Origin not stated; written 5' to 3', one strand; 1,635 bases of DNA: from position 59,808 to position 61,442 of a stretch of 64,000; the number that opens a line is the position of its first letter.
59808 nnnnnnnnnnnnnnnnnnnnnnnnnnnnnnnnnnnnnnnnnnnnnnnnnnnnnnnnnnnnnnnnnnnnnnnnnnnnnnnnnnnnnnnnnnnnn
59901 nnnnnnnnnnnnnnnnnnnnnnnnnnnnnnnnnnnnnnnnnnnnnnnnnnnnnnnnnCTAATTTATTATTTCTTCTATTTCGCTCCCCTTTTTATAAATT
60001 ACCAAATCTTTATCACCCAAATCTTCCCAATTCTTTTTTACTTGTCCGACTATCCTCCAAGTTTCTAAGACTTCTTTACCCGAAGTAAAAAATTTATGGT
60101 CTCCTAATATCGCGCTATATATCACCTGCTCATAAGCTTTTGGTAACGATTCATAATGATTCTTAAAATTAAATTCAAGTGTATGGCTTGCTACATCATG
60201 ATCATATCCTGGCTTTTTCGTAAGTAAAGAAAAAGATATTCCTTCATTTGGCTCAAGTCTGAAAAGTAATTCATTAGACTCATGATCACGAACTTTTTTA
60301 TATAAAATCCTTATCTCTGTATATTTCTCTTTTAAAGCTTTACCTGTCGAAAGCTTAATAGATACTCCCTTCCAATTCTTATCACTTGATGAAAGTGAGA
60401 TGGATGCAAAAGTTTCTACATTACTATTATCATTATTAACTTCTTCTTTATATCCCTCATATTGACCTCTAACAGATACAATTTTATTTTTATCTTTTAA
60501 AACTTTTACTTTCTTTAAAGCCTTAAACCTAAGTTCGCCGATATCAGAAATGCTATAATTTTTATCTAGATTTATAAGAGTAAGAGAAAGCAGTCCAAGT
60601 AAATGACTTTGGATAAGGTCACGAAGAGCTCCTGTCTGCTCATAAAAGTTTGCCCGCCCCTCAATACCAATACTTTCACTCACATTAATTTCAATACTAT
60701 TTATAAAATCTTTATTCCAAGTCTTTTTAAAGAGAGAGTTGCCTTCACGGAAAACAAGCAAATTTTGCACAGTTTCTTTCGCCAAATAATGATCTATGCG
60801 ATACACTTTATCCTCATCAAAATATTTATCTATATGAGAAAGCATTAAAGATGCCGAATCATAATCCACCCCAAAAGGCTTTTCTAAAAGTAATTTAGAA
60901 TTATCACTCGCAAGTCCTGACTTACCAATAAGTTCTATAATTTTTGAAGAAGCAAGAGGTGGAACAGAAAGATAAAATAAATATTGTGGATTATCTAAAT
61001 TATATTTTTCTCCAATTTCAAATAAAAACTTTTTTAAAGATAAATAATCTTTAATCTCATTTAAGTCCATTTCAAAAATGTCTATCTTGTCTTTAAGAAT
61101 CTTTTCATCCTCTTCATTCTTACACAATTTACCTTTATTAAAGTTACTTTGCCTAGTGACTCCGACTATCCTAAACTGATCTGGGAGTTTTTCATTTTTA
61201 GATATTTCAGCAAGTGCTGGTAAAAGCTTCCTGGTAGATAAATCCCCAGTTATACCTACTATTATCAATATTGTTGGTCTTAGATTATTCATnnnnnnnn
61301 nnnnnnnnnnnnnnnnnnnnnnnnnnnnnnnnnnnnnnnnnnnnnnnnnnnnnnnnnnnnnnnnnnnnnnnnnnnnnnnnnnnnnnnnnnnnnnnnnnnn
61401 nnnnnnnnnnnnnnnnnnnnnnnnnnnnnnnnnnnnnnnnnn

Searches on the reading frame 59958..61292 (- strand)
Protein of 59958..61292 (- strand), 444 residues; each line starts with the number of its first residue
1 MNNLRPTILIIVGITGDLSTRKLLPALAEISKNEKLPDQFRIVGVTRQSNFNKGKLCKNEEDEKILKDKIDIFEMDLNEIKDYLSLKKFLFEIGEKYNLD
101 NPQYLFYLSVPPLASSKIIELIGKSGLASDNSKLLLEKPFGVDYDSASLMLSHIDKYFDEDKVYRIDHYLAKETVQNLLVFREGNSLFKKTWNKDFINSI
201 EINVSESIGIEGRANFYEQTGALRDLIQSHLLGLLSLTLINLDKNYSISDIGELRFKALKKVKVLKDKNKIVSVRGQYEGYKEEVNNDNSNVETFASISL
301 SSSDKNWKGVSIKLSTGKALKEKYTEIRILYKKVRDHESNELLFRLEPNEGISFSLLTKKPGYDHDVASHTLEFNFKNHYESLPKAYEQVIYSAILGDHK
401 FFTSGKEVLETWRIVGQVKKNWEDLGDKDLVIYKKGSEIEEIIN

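Call 11: search_protein_families(library=pfam, proteins=[window:59958-61292:-])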
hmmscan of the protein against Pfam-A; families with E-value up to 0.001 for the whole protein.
window:59958-61292:- (444 aa): 2 families
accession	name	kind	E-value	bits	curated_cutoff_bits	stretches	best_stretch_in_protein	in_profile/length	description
PF02781.21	G6PD_C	-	1.8e-65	221.4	27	1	179-438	1-279/296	Glucose-6-phosphate dehydrogenase, C-terminal domain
PF00479.28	G6PD_N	-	1.5e-39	137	22.1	1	10-177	1-183/183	Glucose-6-phosphate dehydrogenase, NAD binding domain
